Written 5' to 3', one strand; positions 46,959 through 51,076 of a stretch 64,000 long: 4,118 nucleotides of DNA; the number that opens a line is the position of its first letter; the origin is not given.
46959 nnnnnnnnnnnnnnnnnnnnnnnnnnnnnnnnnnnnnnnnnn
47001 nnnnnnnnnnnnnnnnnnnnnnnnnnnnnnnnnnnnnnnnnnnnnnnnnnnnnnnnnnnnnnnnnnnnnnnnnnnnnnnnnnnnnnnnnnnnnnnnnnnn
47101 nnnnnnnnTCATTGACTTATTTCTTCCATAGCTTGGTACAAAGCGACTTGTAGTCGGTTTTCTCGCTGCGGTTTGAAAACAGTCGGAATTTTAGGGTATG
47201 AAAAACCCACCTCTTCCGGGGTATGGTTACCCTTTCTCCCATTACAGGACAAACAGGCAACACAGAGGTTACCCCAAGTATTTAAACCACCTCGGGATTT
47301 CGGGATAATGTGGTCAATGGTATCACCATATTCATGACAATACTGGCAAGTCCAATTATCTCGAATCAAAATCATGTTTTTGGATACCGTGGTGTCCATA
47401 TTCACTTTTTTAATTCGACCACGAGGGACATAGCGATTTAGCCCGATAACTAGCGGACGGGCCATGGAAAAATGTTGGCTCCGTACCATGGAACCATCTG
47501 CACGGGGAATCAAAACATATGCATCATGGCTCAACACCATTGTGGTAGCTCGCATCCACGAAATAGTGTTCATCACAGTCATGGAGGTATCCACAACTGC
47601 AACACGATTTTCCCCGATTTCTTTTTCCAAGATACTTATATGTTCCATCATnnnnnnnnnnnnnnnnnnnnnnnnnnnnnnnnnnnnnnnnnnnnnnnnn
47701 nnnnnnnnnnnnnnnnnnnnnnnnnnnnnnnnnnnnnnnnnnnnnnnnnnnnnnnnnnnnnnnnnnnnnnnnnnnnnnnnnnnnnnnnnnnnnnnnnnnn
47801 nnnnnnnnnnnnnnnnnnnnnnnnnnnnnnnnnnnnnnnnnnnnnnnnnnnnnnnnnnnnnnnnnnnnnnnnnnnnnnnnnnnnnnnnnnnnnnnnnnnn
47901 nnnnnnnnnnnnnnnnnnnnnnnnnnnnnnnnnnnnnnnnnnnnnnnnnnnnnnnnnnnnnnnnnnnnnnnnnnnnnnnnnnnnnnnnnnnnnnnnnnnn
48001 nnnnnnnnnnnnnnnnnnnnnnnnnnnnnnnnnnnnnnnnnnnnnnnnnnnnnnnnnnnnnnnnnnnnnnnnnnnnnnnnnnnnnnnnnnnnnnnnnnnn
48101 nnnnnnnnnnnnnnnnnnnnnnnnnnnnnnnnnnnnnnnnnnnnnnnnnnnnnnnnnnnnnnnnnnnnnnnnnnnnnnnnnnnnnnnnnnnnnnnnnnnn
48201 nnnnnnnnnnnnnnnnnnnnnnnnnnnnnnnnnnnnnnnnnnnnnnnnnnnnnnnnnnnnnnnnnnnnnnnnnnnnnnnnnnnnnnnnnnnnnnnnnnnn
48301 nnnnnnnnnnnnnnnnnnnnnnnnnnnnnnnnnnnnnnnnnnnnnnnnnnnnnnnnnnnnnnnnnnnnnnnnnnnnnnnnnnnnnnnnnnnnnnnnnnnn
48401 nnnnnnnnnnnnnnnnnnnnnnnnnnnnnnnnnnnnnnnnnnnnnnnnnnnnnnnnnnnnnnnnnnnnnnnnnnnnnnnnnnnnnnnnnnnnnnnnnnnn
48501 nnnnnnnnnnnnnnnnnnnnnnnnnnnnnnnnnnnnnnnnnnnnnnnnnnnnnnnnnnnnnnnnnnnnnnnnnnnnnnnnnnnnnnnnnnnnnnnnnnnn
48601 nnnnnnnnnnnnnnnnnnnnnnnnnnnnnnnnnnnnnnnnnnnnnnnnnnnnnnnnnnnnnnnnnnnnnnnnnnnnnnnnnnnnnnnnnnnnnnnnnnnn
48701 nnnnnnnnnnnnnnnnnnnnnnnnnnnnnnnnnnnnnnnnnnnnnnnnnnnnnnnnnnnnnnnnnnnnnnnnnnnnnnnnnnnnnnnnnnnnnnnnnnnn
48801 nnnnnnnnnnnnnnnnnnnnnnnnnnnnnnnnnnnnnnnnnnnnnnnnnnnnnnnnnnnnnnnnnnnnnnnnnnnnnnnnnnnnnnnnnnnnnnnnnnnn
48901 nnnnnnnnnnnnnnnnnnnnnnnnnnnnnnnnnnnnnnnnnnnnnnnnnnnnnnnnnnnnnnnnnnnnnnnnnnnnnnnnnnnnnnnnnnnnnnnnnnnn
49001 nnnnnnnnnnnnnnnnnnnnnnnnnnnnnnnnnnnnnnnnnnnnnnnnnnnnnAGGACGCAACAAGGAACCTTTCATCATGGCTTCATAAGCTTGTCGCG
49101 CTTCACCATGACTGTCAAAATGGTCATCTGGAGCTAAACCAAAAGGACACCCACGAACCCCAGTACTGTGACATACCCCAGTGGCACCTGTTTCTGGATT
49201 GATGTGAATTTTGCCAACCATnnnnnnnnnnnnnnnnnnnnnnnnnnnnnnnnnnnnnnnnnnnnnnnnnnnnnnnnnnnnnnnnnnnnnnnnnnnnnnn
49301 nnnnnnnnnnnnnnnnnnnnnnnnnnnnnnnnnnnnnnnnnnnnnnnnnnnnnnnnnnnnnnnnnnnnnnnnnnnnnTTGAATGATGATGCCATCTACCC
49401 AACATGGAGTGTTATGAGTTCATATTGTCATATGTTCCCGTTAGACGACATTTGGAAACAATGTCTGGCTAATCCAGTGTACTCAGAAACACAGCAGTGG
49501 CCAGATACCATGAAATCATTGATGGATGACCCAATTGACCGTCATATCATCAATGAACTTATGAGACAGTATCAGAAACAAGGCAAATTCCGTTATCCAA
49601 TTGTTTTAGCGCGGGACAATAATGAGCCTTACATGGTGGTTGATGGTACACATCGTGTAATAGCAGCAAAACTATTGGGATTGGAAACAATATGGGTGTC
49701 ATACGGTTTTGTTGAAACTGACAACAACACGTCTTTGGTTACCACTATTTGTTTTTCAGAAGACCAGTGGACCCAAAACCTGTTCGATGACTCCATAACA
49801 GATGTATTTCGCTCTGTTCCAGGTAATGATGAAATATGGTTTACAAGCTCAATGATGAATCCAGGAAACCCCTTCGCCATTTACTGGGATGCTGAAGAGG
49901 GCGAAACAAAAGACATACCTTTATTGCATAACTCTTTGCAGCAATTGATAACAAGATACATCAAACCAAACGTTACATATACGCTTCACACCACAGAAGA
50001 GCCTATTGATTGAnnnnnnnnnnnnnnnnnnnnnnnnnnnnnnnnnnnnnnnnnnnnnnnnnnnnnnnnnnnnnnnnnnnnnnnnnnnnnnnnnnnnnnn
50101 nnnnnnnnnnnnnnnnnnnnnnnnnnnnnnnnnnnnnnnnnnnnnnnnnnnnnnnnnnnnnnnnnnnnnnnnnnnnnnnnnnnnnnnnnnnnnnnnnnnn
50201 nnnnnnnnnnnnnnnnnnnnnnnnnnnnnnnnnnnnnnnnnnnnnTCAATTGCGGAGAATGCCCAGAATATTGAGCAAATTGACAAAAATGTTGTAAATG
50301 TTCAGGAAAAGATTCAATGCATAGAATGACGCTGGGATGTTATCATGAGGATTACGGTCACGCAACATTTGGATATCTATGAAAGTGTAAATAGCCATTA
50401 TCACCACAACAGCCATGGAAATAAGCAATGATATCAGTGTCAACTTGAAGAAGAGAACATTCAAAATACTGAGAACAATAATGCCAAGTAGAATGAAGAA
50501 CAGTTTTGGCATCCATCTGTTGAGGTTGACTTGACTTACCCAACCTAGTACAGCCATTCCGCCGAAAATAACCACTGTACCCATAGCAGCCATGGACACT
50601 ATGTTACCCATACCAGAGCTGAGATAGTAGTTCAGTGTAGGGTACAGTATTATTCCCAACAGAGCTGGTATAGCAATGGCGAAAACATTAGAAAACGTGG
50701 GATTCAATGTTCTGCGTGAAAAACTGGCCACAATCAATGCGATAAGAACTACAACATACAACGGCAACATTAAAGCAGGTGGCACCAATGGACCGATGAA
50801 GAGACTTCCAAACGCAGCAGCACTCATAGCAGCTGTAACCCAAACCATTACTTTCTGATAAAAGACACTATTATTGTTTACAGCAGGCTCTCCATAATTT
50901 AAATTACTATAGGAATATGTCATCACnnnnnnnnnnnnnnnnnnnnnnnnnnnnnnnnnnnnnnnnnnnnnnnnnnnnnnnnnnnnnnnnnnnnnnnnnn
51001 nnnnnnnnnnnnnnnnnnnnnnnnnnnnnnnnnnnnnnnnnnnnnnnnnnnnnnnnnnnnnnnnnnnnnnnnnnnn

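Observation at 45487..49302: RNA-repair-like block (two KxDG ligases, HD phosphohydrolase, HNH nuclease) beside the tRNA-rich region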

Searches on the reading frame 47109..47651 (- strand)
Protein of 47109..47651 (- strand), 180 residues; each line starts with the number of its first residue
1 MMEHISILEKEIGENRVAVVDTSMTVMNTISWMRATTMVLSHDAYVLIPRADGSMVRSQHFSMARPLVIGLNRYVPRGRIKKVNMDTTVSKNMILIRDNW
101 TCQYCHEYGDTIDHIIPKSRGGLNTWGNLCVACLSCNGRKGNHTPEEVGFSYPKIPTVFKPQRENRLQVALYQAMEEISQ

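Call 4: search_protein_families(library=pfam, proteins=[window:47109-47651:-], max_evalue=0.01)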
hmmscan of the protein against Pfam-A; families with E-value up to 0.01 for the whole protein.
window:47109-47651:- (180 aa): 3 families
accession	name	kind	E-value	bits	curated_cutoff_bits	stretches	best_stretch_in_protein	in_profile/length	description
PF14279.12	HNH_5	-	1.3e-12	47.9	27.5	1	102-150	1-53/56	HNH endonuclease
PF01844.29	HNH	-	1.1e-10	41.9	21.4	1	102-142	1-46/47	HNH endonuclease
PF13395.12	HNH_4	-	9.6e-06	25.9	22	1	112-145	20-53/54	HNH endonuclease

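Call 5: search_protein_families(library=phrogs, proteins=[window:47109-47651:-], max_evalue=0.001)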
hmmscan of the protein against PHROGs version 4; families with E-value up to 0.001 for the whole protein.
window:47109-47651:- (180 aa): 26 families (the best 25 are shown)
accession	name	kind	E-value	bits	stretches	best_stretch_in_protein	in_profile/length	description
phrog_16726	-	DNA, RNA and nucleotide metabolism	1.6e-23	84.9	1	14-157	27-157/308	HNH endonuclease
phrog_1035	-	DNA, RNA and nucleotide metabolism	4.8e-14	53.9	1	77-147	134-217/271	endonuclease VII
phrog_8660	-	DNA, RNA and nucleotide metabolism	7.9e-14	53.2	1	79-148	104-184/196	HNH endonuclease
phrog_1271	-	DNA, RNA and nucleotide metabolism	1.7e-12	48.4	1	84-148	251-323/361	HNH endonuclease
phrog_338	-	DNA, RNA and nucleotide metabolism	3.6e-12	47.3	1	80-164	197-275/340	HNH endonuclease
phrog_5718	-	DNA, RNA and nucleotide metabolism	4.3e-12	46.7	1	81-158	110-191/394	HNH endonuclease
phrog_2214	-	DNA, RNA and nucleotide metabolism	4.4e-12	46.8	1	90-147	184-243/429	HNH endonuclease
phrog_7785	-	DNA, RNA and nucleotide metabolism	7e-12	46.6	1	82-147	53-119/147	HNH endonuclease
phrog_14314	-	DNA, RNA and nucleotide metabolism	1.3e-11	46.3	1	94-146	11-67/252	HNH endonuclease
phrog_589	-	DNA, RNA and nucleotide metabolism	2e-11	45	1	92-142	84-140/179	HNH endonuclease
phrog_6050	-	DNA, RNA and nucleotide metabolism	2.4e-11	44.1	1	85-145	297-362/402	HNH endonuclease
phrog_2118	-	DNA, RNA and nucleotide metabolism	5.3e-11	43.6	1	97-147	174-228/301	HNH endonuclease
phrog_144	-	DNA, RNA and nucleotide metabolism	1e-09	39.3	1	93-144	78-136/175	HNH endonuclease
phrog_9545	-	DNA, RNA and nucleotide metabolism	3.1e-09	37.8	1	70-147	84-171/206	HNH endonuclease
phrog_9645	-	DNA, RNA and nucleotide metabolism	2.5e-08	34.8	1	103-153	32-82/168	HNH endonuclease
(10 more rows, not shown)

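Call 6: search_protein_families(library=ncbifam, proteins=[window:47109-47651:-], max_evalue=0.01)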
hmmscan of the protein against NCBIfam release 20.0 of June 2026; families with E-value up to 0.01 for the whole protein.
window:47109-47651:- (180 aa): 3 families
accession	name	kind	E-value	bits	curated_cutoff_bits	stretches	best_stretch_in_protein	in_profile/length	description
NF040563.1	guided_IscB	equivalog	2.8e-13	49.7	175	1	86-161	180-255/314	RNA-guided endonuclease IscB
NF049971.1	CRISPR_Cas9d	exception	3.6e-08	32.5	375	1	102-147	548-600/986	type II CRISPR RNA-guided endonuclease Cas9d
TIGR01865.2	cas_Csn1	equivalog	6.9e-05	21.3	100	1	112-147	596-631/1070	type II CRISPR RNA-guided endonuclease Cas9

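Call 80: search_solved_structures(query=window:47109-47651:-, max_evalue=0.01)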
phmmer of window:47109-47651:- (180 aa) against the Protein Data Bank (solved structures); distinct sequences matched with E-value up to 0.01: 10.
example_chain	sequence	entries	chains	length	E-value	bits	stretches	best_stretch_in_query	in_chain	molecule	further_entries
9k30_A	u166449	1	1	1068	1.7e-07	34.3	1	100-161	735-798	TbaIscB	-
8zq9_B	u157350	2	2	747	1.2e-06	31.5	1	90-156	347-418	a protein | HNH nuclease domain-containing protein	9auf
8w2z_A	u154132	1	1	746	1.3e-06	31.4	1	90-156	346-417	HNH nuclease domain-containing protein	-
9k32_A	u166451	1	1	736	1.6e-06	31.1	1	83-160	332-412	HNH nuclease domain-containing protein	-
8w2s_A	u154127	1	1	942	1.7e-06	31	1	91-156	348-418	HNH nuclease domain-containing protein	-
9lgi_A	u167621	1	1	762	1.9e-06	30.9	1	86-154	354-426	HNH nuclease domain-containing protein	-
4h9d_A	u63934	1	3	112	5.8e-06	29.3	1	101-146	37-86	HNH endonuclease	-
8zdr_C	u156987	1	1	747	2.3e-05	27.3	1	90-156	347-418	a protein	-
8d2k_A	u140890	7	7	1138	0.0025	20.7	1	102-143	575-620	CRISPR-associated endonuclease, Csn1 family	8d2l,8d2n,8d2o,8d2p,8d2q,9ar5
9k31_A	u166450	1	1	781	0.0063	19.4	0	117-152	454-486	YnpsCas9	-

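Call 100: search_protein_families(library=padloc, proteins=[window:47109-47651:-], max_evalue=0.001)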
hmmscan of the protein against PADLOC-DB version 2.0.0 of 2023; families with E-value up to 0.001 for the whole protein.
window:47109-47651:- (180 aa): 19 families
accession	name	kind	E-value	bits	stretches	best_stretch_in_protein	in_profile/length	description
PDLC00315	PtuB1|PtuB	-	4.9e-08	31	1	102-154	33-90/227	Unknown function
PDLC00340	PtuB1|PtuB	-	2.7e-07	28.5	1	97-143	64-113/268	Unknown function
PDLC00337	PtuB1|PtuB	-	3.4e-07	28.3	1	98-153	55-117/216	Unknown function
PDLC00345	PtuB1|PtuB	-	4.4e-07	27.6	1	91-144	43-105/223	Unknown function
PDLC00325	PtuB1|PtuB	-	2e-06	25.6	1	97-146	49-107/213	Unknown function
PDLC00335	PtuB1|PtuB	-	6.2e-06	23.9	1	94-147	43-105/214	Unknown function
PDLC00351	PtuB1|PtuB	-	9.9e-06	23.8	1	86-143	44-108/195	Unknown function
PDLC04248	PDC-M01B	-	1.3e-05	23.2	1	88-147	22-85/216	-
PDLC00317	PtuB1|PtuB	-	1.7e-05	22.8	1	100-140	60-103/244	Unknown function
PDLC00350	PtuB1|PtuB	-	3e-05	22.1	1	96-147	46-106/224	Unknown function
PDLC04264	PDC-M01B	-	7.1e-05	20.7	1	95-147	96-151/282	-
PDLC04259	PDC-M01B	-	0.00018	19.5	1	97-147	92-145/277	-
PDLC04255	PDC-M01B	-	0.00036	18.3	1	99-144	107-155/285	-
PDLC03478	REase_II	-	0.00041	18.2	1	88-141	98-159/219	Type II restriction enzyme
PDLC04262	PDC-M01B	-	0.00054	17.8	1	101-142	81-125/259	-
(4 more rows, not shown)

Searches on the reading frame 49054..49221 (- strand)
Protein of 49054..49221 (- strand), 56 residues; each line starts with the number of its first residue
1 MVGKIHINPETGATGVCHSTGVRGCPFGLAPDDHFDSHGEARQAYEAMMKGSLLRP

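Call 81: search_protein_representatives(alignment_id=A5)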
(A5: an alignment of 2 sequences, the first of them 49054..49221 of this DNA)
Query: 2 sequences, 60 profile positions. Proteins with E-value up to 0.001 (for the whole library): 1731; up to 1e-10: 53; up to 1e-30: 0. The best 150 are listed.
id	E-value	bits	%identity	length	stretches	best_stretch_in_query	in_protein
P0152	1.1e-15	73.5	-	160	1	6-56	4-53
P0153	6.4e-15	71.1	-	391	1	6-56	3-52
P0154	9.5e-15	70.5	-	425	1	6-59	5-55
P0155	1.2e-14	70.2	-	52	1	6-54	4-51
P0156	8.9e-14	67.4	-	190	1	7-55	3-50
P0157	9.1e-14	67.4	-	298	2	1-56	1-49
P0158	1.0e-13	67.2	-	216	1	5-56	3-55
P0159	5.1e-13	65.0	-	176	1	6-59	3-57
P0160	5.4e-13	64.9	-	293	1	6-56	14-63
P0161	5.8e-13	64.8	-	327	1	6-56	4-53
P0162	8.3e-13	64.3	-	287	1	6-52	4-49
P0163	1.0e-12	64.0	-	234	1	6-56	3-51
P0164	1.3e-12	63.6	-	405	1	6-58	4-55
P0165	2.7e-12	62.6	-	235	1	5-55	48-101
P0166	3.1e-12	62.5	-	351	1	6-56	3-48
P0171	7.7e-12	61.2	-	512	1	6-57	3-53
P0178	2.0e-11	59.9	-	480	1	6-56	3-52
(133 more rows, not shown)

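Call 83: search_protein_families(library=pfam, alignment_id=A6, max_evalue=0.0001)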
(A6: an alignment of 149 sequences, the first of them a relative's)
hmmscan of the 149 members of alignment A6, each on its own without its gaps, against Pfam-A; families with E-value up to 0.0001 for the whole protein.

A. member 1, P0152 (160 aa): 1 family
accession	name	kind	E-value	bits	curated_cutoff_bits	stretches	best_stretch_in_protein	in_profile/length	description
PF24835.1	DUF7717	-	8.4e-18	65.1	27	1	65-159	18-117/117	Family of unknown function (DUF7717)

B. families by the number of members that match (of 149 scanned): 17 families
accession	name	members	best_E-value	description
PF02661.23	Fic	2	1.8e-08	Fic/DOC family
PF13508.13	Acetyltransf_7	2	8.1e-06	Acetyltransferase (GNAT) domain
PF02985.28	HEAT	2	1.2e-05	HEAT repeat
PF00583.31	Acetyltransf_1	2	3.4e-05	Acetyltransferase (GNAT) family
PF24585.1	YunG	1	5.7e-29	YunG protein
PF24835.1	DUF7717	1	8.4e-18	Family of unknown function (DUF7717)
PF03496.20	ADPrib_exo_Tox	1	1.6e-15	ADP-ribosyltransferase exoenzyme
PF06414.18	Zeta_toxin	1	1.7e-14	Zeta toxin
PF13671.12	AAA_33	1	5.6e-09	AAA domain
PF13328.12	HD_4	1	2.7e-08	HD domain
PF14542.12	Acetyltransf_CG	1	5.4e-07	GCN5-related N-acetyl-transferase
PF13238.12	AAA_18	1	5.1e-06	AAA domain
PF18796.6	LPD1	1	6.1e-06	Large polyvalent protein-associated domain 1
PF01966.28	HD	1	1.2e-05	HD domain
PF01129.24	ART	1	1.8e-05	NAD:arginine ADP-ribosyltransferase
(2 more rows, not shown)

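Call 84: list_cluster_members(proteins=[P0152, P0153, P0154, P0156, P0157, P0158, P0160, P0164, P0171, P0178])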
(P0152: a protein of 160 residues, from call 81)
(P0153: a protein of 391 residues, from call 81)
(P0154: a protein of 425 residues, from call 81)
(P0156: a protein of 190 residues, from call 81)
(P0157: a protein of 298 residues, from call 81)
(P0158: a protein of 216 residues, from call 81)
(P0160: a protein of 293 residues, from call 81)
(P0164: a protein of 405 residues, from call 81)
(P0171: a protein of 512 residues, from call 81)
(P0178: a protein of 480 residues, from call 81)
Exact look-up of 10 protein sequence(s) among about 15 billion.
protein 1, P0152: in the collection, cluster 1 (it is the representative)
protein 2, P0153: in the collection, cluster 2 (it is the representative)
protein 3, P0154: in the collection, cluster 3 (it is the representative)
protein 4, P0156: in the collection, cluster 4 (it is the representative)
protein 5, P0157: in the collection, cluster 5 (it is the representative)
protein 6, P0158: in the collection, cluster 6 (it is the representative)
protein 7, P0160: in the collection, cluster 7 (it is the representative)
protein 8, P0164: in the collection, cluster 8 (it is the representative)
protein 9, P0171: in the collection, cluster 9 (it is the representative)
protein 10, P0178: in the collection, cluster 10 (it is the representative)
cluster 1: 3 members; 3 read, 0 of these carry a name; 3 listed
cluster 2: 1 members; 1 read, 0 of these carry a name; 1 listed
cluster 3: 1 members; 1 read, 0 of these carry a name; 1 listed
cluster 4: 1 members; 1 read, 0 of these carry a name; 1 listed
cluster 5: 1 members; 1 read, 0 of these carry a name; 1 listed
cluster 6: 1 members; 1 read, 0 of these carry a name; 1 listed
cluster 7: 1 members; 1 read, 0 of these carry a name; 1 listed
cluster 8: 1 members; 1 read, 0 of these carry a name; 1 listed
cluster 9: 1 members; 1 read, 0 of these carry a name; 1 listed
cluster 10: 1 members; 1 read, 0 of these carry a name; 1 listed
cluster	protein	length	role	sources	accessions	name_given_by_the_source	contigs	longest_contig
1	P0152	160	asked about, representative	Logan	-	-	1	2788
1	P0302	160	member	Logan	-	-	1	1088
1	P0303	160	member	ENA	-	-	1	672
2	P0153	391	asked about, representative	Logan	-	-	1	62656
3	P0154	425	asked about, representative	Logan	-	-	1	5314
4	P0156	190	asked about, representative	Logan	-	-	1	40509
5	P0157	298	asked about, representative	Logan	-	-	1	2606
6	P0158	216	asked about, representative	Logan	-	-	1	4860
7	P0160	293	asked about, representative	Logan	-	-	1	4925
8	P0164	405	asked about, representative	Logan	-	-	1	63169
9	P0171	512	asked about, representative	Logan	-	-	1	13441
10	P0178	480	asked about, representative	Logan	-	-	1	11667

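Call 85: search_dna_similar(query=window:49054-49221:-, collection=phages, mode=protein, max_evalue=0.01, max_rows=40)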
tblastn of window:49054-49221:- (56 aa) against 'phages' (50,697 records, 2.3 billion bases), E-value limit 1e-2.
No match.

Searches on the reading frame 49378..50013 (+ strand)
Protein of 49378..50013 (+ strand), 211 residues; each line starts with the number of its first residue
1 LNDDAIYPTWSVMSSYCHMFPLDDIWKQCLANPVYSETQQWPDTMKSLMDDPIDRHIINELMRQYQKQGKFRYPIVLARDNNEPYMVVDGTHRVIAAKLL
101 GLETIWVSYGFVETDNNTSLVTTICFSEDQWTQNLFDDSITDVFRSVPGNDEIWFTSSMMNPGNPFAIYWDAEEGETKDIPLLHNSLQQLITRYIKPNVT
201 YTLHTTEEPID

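Call 4: search_protein_families(library=pfam, proteins=[window:49378-50013:+], max_evalue=0.01)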
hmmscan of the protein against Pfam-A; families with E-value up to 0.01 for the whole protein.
window:49378-50013:+ (211 aa): 0 families

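Call 5: search_protein_families(library=phrogs, proteins=[window:49378-50013:+], max_evalue=0.001)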
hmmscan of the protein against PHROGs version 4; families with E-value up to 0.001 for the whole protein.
window:49378-50013:+ (211 aa): 7 families
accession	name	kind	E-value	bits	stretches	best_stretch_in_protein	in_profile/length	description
phrog_8071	-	DNA, RNA and nucleotide metabolism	3.6e-06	27.5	1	57-109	28-76/389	ParB-like partition protein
phrog_1033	-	DNA, RNA and nucleotide metabolism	1.1e-05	26.3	1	53-105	53-107/334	ParB-like partition protein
phrog_4635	-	unknown function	2.4e-05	25.5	1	31-110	11-86/103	-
phrog_33277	-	DNA, RNA and nucleotide metabolism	8.1e-05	23.8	1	55-105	86-138/150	ParB-like partition protein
phrog_17560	-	unknown function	0.00049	21.4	1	55-107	48-101/119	-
phrog_4715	-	DNA, RNA and nucleotide metabolism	0.00062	19.3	1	66-105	179-217/630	ParB-like partition protein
phrog_3694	-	unknown function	0.00081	19.5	1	32-101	21-89/376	-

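Call 6: search_protein_families(library=ncbifam, proteins=[window:49378-50013:+], max_evalue=0.01)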
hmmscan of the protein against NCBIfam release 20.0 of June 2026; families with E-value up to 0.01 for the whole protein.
window:49378-50013:+ (211 aa): 3 families
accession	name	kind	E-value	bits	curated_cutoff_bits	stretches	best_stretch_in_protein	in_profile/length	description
NF033589.0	staphy_B_SbnI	equivalog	3.5e-06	26.6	350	1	63-139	32-106/254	bifunctional transcriptional regulator/O-phospho-L-serine synthase SbnI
TIGR00180.1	parB_part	domain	0.00069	19.4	58.45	1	55-108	26-80/186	ParB/RepB/Spo0J family partition protein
NF053625.1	SerKinSerKArch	equivalog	0.0025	17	380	1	57-105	34-83/244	ADP-dependent L-serine kinase SerK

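Call 100: search_protein_families(library=padloc, proteins=[window:49378-50013:+], max_evalue=0.001)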
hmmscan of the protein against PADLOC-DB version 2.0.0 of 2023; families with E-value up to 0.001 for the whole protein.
window:49378-50013:+ (211 aa): 1 family
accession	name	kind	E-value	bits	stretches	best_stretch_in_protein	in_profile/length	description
PDLC03995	PD-Lambda-5_A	-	4e-05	20.9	1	40-100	37-98/503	-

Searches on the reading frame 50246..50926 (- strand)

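Call 4: search_protein_families(library=pfam, proteins=[window:50246-50926:-], max_evalue=0.01)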
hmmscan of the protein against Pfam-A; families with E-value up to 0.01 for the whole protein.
window:50246-50926:- (226 aa): 1 family
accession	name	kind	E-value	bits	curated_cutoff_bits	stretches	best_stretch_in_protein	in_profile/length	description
PF01027.25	Bax1-I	-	3.9e-27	95.8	34.1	1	22-221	3-207/207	Inhibitor of apoptosis-promoting Bax1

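Call 5: search_protein_families(library=phrogs, proteins=[window:50246-50926:-], max_evalue=0.001)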
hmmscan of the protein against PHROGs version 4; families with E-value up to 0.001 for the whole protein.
window:50246-50926:- (226 aa): 0 families
